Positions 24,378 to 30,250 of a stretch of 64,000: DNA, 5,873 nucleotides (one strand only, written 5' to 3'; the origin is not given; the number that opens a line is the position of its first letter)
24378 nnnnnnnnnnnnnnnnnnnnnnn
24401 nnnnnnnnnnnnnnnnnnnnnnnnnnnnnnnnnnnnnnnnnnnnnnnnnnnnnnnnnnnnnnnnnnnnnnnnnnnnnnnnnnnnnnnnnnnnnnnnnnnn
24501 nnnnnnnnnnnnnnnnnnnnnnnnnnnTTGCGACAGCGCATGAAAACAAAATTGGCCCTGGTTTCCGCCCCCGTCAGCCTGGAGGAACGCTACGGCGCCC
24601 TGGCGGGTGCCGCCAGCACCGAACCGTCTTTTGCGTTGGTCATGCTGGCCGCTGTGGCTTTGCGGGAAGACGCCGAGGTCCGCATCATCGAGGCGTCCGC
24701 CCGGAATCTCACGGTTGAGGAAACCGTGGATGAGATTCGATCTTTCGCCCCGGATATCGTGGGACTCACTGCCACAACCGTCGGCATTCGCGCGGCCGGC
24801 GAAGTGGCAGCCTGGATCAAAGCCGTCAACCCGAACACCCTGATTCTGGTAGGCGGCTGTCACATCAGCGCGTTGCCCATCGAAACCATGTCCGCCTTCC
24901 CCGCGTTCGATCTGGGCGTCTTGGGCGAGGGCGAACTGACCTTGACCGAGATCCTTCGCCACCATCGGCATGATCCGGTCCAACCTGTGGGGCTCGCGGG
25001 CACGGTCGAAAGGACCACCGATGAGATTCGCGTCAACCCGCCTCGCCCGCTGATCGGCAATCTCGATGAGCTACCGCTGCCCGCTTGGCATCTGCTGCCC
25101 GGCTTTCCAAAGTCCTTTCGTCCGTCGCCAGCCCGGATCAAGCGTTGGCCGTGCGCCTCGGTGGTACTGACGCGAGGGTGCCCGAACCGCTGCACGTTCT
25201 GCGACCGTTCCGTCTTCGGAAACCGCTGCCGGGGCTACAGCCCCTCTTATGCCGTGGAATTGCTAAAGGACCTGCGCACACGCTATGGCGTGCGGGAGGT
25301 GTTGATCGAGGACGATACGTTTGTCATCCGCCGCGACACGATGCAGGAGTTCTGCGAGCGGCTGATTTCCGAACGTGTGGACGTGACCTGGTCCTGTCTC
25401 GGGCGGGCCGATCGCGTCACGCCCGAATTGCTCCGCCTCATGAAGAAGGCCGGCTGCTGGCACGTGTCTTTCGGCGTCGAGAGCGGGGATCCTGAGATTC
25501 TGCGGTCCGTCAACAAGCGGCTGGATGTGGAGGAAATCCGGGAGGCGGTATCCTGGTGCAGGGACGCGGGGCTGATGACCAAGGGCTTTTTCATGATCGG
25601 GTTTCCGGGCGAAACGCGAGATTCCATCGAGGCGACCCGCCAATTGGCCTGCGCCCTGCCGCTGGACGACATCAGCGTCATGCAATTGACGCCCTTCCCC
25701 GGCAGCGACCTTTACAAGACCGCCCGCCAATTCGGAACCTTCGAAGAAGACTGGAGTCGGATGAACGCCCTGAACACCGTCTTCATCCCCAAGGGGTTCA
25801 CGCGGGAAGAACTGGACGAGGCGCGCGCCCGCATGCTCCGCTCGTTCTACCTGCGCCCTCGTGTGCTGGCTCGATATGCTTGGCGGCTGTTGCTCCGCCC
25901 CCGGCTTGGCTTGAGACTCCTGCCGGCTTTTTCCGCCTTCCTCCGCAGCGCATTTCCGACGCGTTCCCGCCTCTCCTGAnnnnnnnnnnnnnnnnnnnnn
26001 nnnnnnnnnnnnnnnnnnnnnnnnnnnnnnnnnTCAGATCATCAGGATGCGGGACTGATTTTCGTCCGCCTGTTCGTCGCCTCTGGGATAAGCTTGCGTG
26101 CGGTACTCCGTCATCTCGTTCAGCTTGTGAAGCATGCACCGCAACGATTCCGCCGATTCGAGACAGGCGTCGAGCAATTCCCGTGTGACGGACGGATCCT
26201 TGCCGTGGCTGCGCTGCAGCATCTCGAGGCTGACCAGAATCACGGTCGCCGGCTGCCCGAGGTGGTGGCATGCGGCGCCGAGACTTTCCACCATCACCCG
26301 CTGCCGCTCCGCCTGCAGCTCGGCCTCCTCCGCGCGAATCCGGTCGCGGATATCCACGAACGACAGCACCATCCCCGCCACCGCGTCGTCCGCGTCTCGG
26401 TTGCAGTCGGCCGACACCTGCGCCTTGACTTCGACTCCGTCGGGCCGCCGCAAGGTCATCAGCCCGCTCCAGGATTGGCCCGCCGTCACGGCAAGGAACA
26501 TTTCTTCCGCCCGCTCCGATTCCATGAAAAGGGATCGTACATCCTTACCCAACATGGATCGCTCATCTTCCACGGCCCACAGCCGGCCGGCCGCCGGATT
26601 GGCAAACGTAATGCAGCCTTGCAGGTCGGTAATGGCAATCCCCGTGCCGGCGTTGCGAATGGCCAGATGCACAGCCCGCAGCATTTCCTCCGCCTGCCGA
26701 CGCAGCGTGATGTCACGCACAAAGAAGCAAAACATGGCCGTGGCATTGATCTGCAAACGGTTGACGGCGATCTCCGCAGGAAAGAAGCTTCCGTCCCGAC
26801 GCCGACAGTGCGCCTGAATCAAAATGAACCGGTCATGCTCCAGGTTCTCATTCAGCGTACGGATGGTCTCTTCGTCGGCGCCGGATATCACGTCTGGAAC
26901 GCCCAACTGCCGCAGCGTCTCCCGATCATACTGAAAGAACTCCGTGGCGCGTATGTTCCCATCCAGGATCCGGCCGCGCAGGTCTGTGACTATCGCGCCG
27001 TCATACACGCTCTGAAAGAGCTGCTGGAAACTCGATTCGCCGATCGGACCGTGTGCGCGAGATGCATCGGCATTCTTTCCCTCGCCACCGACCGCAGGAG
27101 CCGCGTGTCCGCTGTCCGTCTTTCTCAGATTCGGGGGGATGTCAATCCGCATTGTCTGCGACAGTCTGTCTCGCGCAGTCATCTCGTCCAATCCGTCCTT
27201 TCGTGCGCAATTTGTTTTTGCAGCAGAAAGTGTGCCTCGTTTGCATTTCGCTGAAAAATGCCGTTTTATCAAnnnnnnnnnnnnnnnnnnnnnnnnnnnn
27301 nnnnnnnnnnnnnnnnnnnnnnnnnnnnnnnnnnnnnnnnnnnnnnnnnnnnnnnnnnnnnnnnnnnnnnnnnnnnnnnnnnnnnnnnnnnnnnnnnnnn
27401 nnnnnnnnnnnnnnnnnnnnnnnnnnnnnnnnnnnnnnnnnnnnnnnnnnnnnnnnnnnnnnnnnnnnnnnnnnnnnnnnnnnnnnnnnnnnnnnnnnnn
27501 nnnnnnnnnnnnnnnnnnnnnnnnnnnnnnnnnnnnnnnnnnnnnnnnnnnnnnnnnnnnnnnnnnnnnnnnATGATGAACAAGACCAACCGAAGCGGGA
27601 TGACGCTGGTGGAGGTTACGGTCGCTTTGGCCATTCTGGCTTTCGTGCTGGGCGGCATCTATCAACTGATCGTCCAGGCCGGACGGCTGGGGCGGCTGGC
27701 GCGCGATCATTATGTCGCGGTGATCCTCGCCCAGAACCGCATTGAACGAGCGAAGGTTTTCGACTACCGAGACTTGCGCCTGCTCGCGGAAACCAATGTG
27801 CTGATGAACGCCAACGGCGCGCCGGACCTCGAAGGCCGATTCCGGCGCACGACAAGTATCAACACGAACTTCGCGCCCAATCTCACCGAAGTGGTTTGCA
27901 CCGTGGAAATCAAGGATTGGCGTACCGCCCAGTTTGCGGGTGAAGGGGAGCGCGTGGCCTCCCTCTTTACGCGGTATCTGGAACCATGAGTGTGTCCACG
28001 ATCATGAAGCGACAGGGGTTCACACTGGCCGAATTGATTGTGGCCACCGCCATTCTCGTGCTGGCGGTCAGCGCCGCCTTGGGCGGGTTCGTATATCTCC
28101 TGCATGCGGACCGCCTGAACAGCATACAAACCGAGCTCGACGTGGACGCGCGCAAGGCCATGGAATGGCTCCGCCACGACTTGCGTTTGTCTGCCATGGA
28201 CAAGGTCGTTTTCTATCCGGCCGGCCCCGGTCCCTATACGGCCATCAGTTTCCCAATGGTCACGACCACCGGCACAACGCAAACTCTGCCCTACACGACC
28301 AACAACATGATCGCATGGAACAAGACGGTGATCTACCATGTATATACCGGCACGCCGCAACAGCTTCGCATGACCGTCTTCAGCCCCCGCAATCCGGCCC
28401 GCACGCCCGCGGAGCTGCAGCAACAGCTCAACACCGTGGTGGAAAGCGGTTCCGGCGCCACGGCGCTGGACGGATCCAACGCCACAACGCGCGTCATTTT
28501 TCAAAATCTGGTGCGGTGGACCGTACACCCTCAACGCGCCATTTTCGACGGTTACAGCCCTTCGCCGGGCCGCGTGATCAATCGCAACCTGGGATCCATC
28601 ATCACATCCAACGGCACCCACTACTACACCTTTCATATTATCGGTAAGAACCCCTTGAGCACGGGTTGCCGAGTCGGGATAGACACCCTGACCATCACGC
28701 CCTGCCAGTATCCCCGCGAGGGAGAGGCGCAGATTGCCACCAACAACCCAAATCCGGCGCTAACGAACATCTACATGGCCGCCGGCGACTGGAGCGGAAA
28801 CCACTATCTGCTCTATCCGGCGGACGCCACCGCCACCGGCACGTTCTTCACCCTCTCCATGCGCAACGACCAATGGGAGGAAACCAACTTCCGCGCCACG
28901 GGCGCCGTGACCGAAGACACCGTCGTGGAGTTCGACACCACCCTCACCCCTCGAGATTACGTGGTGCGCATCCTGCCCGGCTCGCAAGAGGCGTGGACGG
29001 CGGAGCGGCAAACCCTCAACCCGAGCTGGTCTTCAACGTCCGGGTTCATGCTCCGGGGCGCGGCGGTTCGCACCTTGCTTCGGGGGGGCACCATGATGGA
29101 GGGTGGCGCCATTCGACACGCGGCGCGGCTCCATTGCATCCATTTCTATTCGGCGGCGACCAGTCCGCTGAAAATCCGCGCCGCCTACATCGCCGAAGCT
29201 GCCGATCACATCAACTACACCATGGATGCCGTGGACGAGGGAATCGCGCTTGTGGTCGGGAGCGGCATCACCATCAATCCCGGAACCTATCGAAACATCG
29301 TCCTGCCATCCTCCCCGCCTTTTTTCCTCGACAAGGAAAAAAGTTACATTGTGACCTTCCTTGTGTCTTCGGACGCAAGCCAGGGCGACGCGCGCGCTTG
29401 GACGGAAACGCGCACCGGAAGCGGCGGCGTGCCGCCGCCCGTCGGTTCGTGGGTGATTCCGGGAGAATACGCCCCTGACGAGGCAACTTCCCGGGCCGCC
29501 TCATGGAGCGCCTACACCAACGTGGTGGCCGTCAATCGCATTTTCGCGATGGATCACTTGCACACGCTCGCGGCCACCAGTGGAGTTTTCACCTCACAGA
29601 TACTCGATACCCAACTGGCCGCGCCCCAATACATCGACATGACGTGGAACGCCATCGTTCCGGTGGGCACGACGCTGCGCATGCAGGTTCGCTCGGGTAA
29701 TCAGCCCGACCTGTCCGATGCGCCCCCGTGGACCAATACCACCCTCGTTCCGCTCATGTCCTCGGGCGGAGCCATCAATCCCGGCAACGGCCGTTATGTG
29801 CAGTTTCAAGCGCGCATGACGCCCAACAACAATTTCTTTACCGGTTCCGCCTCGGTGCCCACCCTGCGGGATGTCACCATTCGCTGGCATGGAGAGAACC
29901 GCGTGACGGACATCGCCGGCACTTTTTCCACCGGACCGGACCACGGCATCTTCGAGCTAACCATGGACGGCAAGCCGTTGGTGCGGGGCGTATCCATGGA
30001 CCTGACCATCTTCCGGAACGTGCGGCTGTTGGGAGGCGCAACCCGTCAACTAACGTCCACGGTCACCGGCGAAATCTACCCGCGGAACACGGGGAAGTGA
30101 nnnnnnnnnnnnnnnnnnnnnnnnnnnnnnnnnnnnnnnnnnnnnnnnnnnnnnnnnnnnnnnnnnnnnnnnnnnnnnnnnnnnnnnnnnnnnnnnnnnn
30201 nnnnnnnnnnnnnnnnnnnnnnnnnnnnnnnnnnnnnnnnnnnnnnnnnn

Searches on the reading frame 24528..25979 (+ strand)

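Call 10: search_protein_families(library=pfam, proteins=[window:24528-25979:+], max_evalue=0.01)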
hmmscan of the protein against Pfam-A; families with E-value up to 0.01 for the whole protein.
window:24528-25979:+ (483 aa): 2 families
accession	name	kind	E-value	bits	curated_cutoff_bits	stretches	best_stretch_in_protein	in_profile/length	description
PF04055.27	Radical_SAM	-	1.5e-30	107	29.5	1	212-373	1-165/166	Radical SAM superfamily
PF02310.24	B12-binding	-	2.8e-18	66.3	32.1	1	28-142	8-120/121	B12 binding domain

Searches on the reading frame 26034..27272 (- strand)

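Call 95: search_protein_families(library=pfam, proteins=[window:26034-27272:-], max_evalue=0.001)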
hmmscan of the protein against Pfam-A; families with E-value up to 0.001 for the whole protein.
window:26034-27272:- (412 aa): 5 families
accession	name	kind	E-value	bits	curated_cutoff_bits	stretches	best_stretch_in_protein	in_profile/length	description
PF13426.13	PAS_9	-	2.3e-19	70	27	2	210-309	2-102/103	PAS domain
PF00989.32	PAS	-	1.5e-18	67.3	22.6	2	82-188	3-113/113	PAS fold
PF13188.13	PAS_8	-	4.1e-11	42.8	21.8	1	201-257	6-59/65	PAS domain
PF08448.16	PAS_4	-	6.2e-10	39.7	23.1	1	209-311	5-108/110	PAS fold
PF00512.31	HisKA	-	3e-05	24.4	26.9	1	331-387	6-60/66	His Kinase A (phospho-acceptor) domain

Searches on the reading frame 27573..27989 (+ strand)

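Call 14: search_protein_families(library=ncbifam, proteins=[window:27573-27989:+], max_evalue=0.01)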
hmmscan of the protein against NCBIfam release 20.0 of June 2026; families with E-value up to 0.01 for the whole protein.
window:27573-27989:+ (138 aa): 4 families
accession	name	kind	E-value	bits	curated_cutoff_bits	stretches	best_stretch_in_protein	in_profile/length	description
TIGR01707.1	gspI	equivalog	2e-06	28.3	44.35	1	9-61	1-53/101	type II secretion system minor pseudopilin GspI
TIGR02532.1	IV_pilin_GFxxxE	domain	9.3e-05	22.1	16.3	1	7-29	1-23/24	prepilin-type N-terminal cleavage/methylation domain-containing protein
TIGR02523.1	type_IV_pilV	equivalog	0.00021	21.8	52.2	1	8-62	2-56/139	type IV pilus modification protein PilV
NF047828.1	T3SSXpsI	equivalog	0.0018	18.3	150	1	9-62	3-56/132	type II secretion system protein XpsI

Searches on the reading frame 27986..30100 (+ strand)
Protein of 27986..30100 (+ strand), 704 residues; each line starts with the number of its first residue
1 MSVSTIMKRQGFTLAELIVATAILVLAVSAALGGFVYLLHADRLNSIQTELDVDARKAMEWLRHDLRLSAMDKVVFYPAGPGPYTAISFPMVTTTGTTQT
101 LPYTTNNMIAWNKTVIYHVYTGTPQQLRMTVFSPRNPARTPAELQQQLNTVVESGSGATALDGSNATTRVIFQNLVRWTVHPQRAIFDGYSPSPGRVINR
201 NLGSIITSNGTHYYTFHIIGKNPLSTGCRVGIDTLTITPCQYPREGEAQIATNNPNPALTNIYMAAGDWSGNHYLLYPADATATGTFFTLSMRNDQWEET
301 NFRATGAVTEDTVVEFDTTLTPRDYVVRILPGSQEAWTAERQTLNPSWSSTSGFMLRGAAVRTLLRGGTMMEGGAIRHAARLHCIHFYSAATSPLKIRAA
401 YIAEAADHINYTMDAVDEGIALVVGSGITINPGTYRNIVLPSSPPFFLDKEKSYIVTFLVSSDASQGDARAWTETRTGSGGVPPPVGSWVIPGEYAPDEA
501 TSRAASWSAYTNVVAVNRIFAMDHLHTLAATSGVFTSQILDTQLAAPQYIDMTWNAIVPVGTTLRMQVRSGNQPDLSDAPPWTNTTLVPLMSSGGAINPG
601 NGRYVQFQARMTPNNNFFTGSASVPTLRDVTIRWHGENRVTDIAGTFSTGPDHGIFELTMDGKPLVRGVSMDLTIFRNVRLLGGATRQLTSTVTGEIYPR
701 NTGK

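Call 7: search_protein_families(library=pfam, proteins=[window:27986-30100:+], max_evalue=0.01)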
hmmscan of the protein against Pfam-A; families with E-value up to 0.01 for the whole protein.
window:27986-30100:+ (704 aa): 1 family
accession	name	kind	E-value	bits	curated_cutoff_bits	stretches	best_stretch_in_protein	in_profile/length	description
PF07963.17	N_methyl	-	8.4e-05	22.4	21.2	1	7-32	2-27/27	Prokaryotic N-terminal methylation motif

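Call 14: search_protein_families(library=ncbifam, proteins=[window:27986-30100:+], max_evalue=0.01)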
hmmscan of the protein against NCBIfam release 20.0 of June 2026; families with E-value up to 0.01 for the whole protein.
window:27986-30100:+ (704 aa): 3 families
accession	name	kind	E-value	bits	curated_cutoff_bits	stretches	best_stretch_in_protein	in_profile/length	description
NF038304.1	EPS_HpsC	equivalog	3.3e-05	23.6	200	1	7-67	18-78/318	hormogonium polysaccharide secretion pseudopilin HpsC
TIGR02532.1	IV_pilin_GFxxxE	domain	0.00026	20.7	16.3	1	9-32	1-24/24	prepilin-type N-terminal cleavage/methylation domain-containing protein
NF041013.1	T4P_ComGE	equivalog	0.0019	18.2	49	1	10-62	4-56/83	competence type IV pilus minor pilin ComGE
